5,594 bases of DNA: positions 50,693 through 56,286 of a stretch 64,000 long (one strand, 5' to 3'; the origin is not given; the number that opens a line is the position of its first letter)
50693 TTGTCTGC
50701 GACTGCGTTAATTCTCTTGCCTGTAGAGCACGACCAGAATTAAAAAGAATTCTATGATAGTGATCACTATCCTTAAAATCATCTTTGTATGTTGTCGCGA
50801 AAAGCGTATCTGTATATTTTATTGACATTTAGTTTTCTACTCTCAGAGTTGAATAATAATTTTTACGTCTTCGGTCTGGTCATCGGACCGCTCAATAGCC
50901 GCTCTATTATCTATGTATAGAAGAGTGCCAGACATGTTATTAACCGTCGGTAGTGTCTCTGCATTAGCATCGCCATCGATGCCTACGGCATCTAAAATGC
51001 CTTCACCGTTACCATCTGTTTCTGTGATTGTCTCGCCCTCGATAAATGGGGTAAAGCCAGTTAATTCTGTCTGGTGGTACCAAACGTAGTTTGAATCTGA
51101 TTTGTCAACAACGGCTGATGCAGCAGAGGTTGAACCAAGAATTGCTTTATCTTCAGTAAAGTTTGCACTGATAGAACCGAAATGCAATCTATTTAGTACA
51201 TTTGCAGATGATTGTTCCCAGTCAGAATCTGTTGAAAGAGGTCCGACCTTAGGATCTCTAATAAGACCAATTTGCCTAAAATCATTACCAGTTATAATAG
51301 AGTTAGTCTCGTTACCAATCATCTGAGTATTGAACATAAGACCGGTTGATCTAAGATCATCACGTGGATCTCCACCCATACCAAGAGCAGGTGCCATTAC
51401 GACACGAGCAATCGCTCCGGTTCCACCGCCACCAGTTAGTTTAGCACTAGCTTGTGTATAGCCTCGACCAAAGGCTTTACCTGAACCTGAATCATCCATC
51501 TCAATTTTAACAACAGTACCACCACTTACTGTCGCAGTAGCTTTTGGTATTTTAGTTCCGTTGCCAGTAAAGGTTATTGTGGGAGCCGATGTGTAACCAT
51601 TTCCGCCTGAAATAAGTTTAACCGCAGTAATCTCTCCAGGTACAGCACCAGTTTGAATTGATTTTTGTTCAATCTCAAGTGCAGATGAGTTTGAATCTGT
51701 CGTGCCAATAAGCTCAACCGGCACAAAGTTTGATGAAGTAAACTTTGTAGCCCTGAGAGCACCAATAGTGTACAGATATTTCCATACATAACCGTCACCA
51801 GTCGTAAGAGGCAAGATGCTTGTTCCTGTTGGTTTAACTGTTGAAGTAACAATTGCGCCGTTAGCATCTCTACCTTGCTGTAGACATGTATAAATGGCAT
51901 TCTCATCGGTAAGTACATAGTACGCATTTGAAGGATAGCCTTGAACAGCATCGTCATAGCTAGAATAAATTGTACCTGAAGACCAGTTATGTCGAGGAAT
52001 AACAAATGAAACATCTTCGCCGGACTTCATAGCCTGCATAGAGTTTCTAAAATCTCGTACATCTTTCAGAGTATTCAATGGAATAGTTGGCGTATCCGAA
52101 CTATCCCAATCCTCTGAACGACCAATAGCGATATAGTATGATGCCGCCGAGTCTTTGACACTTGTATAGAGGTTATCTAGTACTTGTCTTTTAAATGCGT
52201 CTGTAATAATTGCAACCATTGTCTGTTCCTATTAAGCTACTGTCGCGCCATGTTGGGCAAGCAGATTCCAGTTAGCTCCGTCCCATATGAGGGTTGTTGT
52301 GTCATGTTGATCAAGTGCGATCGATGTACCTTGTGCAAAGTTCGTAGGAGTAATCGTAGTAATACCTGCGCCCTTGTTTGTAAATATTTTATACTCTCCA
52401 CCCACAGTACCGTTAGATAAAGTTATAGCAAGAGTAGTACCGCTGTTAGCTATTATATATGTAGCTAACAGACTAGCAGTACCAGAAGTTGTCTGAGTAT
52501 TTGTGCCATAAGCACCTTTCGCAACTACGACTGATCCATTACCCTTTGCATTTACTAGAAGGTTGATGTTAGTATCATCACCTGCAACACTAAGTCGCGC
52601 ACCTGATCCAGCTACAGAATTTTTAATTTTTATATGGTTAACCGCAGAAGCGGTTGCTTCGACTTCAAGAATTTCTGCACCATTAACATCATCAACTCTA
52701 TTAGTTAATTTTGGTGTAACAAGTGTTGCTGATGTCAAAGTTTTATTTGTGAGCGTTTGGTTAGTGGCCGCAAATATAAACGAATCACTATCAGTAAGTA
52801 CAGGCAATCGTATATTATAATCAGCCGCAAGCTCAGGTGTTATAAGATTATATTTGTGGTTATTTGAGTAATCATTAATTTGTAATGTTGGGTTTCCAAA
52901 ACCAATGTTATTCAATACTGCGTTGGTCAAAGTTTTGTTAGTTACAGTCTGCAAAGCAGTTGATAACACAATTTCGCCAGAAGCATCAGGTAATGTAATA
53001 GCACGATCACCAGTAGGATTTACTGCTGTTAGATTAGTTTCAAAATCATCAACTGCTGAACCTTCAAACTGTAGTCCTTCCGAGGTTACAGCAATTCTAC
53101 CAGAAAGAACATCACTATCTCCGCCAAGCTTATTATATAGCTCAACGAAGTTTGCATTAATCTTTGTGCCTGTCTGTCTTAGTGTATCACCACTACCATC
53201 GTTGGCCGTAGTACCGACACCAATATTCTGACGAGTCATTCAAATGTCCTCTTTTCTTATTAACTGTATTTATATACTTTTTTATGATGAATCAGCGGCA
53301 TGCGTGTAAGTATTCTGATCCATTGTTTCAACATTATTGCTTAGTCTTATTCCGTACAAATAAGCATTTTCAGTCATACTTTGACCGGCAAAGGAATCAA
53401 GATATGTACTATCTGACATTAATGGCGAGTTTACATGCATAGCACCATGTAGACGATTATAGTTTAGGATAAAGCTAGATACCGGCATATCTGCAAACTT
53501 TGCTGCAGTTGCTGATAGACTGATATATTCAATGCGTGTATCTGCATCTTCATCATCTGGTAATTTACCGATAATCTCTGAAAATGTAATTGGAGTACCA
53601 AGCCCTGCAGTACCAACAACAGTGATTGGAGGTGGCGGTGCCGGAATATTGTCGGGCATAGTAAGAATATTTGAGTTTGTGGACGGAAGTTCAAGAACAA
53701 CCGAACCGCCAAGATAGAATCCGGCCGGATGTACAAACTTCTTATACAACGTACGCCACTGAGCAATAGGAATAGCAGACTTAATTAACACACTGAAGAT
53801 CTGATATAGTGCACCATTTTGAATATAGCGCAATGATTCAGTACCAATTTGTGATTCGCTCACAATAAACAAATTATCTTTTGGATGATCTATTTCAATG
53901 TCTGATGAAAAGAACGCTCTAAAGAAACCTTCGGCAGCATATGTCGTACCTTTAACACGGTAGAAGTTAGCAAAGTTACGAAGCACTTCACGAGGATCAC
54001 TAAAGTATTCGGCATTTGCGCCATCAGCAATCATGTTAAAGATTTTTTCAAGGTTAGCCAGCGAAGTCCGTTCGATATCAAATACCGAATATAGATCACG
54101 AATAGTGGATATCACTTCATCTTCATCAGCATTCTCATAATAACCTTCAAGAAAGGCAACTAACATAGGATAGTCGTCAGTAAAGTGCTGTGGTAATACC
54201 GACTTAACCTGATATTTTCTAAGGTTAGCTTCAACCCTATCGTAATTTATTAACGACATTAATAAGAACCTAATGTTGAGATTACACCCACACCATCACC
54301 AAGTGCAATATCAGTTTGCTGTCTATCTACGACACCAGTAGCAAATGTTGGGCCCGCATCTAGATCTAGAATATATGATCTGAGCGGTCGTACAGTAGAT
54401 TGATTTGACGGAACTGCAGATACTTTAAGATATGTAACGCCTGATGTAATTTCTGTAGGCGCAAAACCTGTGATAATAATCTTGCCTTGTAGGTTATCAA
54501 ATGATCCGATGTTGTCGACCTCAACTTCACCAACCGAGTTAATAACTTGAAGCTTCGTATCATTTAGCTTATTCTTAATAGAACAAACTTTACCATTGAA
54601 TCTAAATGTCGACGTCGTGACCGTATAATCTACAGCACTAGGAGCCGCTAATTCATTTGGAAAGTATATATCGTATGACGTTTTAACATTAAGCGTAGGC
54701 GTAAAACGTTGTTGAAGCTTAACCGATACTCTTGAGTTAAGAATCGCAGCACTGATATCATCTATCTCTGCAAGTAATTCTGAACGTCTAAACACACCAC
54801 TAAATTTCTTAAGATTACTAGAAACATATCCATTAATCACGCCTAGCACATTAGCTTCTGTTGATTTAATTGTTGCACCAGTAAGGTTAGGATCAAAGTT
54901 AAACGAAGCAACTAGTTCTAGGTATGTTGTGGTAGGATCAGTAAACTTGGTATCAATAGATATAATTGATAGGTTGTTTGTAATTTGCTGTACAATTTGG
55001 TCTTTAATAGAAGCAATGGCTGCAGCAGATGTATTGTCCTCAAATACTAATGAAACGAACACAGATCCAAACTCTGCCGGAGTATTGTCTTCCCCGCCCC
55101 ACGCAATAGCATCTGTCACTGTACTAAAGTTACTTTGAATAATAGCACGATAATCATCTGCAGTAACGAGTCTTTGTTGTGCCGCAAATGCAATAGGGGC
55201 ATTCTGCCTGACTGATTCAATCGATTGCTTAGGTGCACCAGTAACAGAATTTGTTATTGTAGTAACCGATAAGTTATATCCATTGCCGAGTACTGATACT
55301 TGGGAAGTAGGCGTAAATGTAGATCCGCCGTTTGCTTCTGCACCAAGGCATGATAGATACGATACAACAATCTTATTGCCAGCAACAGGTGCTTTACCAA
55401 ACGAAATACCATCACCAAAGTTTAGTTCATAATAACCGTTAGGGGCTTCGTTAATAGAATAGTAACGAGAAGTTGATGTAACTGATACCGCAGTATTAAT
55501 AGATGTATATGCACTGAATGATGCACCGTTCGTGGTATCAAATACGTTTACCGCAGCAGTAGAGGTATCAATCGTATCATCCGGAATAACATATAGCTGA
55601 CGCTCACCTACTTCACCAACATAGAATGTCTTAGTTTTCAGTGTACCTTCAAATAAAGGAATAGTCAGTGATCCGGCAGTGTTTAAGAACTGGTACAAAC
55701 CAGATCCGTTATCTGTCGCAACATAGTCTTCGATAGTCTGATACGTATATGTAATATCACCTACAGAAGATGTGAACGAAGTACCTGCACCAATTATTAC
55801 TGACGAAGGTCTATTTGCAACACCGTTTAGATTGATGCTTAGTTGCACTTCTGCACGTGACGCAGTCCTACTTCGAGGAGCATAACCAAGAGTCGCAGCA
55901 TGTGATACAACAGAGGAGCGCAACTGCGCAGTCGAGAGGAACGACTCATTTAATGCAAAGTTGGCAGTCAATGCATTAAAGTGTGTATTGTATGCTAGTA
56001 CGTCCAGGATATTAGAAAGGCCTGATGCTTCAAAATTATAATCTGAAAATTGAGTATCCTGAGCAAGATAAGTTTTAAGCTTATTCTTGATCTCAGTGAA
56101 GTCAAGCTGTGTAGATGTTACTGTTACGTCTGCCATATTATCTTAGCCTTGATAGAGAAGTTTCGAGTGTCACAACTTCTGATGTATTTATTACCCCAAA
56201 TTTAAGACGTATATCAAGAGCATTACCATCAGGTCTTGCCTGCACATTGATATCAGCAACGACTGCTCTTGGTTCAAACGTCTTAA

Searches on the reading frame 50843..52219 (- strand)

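Call 86: search_protein_families(library=phrogs, proteins=[window:50843-52219:-], max_evalue=0.00001)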
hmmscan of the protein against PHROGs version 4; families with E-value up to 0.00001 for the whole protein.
window:50843-52219:- (458 aa): 2 families
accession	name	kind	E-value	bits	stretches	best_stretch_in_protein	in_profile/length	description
phrog_438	-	tail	5.1e-80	270.9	1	1-458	1-478/478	baseplate wedge subunit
phrog_977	-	tail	2.2e-15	57.5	0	3-82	10-98/333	baseplate wedge subunit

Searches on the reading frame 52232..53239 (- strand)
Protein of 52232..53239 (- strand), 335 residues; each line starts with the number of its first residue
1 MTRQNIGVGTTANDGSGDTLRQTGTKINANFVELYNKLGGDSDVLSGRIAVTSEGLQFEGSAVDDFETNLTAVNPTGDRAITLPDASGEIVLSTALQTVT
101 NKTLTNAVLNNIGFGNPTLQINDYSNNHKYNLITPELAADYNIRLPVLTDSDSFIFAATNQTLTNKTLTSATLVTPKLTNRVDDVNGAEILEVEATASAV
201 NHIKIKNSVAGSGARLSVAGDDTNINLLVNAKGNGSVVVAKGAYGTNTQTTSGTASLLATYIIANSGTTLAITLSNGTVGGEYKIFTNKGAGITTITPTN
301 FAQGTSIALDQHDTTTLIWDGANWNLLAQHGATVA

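Call 86: search_protein_families(library=phrogs, proteins=[window:52232-53239:-], max_evalue=0.00001)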
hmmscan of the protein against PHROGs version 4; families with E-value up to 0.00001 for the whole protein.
window:52232-53239:- (335 aa): 4 families
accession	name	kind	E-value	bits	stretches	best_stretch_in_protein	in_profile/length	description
phrog_677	-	tail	1.2e-12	49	1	1-313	1-296/412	baseplate wedge tail fiber protein connector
phrog_38058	-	tail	1.5e-12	47.6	1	50-109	165-224/708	tail fiber protein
phrog_6942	-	tail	7.8e-11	42.4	1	1-97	1-94/708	tail fiber protein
phrog_958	-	tail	4e-10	39.7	1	3-42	2-41/606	baseplate wedge subunit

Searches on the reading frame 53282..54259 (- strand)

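Call 86: search_protein_families(library=phrogs, proteins=[window:53282-54259:-], max_evalue=0.00001)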
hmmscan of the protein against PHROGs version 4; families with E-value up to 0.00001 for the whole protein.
window:53282-54259:- (325 aa): 6 families
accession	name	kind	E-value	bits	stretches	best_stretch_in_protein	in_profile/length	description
phrog_3465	-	connector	1.4e-17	64.1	1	140-189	724-773/978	head closure Hc2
phrog_17744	-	tail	8.3e-16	58.4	1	18-135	15-133/765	baseplate wedge subunit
phrog_26741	-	unknown function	1.3e-15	58.1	1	18-140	9-132/497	-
phrog_4406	-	head and packaging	1.9e-13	49.1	1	147-195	1832-1880/3231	virion structural protein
phrog_701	-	head and packaging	1.5e-09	35.1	0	141-189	3448-3496/6136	virion structural protein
phrog_2885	-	tail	1.5e-06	25.8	0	143-191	2409-2457/4179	baseplate wedge subunit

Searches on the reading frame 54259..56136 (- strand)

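Call 86: search_protein_families(library=phrogs, proteins=[window:54259-56136:-], max_evalue=0.00001)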
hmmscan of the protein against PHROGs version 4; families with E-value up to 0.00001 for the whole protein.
window:54259-56136:- (625 aa): 5 families
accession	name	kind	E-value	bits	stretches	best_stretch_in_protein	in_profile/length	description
phrog_219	-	tail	4.9e-130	435.9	1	7-589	5-577/598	baseplate wedge subunit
phrog_6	-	tail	6.3e-18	65.7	1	11-539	70-427/548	baseplate wedge subunit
phrog_1369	-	tail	6.5e-16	59.1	1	187-349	157-317/489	baseplate protein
phrog_10646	-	tail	1e-10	41.2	1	9-99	29-120/1142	baseplate wedge subunit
phrog_24789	-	tail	1.3e-09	37.1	1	36-362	41-354/1214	baseplate protein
